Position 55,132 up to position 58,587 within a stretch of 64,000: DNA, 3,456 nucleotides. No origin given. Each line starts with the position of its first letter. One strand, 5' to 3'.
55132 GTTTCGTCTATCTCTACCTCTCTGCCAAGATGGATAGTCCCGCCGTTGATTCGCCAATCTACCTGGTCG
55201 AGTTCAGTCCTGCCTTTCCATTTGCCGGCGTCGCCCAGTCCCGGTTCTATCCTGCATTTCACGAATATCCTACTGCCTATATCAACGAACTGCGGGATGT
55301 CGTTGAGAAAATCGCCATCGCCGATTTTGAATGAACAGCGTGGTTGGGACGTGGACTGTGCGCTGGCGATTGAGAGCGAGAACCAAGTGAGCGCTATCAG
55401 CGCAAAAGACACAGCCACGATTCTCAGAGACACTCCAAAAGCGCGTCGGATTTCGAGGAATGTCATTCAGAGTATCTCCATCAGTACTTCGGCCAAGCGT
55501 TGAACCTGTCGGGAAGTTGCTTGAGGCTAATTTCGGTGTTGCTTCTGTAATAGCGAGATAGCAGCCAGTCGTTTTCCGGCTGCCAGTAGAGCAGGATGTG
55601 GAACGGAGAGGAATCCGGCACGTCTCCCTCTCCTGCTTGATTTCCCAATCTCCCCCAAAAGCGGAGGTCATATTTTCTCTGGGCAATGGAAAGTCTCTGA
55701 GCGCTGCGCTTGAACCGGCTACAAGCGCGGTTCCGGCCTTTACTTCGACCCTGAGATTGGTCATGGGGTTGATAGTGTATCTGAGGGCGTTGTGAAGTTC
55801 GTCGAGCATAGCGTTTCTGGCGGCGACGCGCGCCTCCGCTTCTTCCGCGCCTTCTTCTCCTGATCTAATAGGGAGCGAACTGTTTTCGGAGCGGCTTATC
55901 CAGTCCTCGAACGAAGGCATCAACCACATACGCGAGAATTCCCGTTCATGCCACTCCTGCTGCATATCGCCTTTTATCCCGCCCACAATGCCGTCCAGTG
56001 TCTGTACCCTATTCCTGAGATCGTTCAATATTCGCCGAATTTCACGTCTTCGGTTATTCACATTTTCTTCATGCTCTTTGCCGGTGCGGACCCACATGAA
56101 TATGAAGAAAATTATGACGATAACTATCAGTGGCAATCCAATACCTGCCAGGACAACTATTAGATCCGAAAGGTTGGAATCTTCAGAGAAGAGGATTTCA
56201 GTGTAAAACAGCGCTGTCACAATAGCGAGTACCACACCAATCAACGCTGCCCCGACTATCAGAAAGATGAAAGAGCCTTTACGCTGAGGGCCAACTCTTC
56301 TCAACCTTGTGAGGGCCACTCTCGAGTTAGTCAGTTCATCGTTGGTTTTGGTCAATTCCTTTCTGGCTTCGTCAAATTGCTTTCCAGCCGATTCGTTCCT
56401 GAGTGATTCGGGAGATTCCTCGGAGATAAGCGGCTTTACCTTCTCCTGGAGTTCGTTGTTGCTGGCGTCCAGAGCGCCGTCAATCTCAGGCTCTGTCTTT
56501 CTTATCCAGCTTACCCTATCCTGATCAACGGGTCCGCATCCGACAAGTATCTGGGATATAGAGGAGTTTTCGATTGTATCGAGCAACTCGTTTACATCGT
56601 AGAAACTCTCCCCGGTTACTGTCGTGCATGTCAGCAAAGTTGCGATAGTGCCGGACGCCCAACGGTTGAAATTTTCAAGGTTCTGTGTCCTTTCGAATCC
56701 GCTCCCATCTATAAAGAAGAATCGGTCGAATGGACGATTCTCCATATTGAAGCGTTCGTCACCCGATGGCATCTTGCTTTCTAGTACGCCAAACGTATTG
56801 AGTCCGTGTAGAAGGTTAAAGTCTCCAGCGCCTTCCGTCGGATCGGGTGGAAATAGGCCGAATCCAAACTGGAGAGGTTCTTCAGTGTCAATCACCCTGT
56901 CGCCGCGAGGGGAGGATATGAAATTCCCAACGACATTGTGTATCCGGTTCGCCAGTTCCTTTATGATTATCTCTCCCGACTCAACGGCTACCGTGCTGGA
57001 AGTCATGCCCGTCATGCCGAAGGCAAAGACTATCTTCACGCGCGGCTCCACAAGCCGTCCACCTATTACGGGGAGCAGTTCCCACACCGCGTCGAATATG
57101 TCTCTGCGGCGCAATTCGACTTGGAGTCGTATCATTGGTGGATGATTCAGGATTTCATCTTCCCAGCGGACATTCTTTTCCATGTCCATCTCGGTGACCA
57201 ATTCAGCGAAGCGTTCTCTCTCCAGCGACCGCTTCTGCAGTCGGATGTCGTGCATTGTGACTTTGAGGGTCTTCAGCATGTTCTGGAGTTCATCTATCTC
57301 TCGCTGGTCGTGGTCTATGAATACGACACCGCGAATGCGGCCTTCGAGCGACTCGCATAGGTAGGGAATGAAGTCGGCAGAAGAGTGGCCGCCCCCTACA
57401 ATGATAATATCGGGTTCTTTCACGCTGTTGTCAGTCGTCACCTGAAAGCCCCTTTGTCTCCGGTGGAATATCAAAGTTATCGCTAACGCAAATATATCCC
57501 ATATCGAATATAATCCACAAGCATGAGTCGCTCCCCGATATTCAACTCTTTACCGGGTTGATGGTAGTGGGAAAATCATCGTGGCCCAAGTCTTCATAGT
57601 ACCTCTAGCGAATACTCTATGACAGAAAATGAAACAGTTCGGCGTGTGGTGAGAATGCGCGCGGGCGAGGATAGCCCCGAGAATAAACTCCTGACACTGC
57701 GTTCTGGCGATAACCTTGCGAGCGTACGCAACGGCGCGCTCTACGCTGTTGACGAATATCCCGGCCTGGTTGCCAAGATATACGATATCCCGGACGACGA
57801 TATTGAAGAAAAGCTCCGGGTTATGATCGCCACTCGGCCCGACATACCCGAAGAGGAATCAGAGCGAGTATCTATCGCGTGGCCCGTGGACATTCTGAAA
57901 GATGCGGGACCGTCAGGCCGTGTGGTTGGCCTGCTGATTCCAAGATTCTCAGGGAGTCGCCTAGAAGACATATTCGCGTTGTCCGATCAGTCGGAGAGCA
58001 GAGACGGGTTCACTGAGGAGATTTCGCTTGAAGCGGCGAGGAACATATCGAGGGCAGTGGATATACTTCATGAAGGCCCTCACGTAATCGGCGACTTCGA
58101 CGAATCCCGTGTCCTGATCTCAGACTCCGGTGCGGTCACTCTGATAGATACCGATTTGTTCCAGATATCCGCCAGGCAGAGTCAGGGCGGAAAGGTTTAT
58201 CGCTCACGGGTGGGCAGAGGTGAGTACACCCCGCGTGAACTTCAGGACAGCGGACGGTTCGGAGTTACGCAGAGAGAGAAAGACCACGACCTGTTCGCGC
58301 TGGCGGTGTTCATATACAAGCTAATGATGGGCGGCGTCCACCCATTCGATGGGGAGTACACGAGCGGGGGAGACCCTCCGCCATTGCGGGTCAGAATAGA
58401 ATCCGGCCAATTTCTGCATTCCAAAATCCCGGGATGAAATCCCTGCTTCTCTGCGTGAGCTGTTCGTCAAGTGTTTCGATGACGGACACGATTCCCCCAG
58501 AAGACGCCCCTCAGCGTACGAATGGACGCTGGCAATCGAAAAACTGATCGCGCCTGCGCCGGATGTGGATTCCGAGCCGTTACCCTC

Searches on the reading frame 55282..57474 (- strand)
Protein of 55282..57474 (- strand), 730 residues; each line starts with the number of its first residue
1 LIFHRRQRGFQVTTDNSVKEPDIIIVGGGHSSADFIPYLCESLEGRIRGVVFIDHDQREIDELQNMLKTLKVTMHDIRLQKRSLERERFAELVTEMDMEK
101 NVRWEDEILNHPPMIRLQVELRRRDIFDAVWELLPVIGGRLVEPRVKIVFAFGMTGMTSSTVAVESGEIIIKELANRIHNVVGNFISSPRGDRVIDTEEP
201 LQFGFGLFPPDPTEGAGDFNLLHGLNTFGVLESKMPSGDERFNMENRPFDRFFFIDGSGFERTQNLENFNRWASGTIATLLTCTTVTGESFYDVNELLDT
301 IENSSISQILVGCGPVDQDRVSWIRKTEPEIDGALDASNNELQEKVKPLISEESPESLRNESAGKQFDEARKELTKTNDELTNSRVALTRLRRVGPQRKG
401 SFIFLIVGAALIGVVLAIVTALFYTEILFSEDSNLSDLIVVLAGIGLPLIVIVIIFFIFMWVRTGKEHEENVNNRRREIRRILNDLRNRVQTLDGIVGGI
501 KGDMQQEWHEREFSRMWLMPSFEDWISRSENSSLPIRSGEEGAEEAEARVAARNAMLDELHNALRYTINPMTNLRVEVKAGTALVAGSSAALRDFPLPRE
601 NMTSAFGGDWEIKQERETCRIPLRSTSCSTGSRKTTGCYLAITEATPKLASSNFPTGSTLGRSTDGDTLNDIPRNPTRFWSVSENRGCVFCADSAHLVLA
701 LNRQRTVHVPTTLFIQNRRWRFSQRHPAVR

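Call 96: search_protein_families(library=pfam, proteins=[window:55282-57474:-], max_evalue=0.001)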
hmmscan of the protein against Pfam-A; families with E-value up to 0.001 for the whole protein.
window:55282-57474:- (730 aa): 1 family
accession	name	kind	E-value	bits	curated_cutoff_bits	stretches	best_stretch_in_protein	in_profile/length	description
PF20990.2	DUF2207_C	-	0.00012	22.3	33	1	348-463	90-188/247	Predicted membrane protein (DUF2207) C-terminal domain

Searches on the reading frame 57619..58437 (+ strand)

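Call 96: search_protein_families(library=pfam, proteins=[window:57619-58437:+], max_evalue=0.001)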
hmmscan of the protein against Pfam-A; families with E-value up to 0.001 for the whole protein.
window:57619-58437:+ (272 aa): 1 family
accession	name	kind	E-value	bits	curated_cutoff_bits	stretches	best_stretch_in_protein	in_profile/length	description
PF00069.31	Pkinase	-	1.4e-05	25.1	31.7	1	123-244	87-198/263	Protein kinase domain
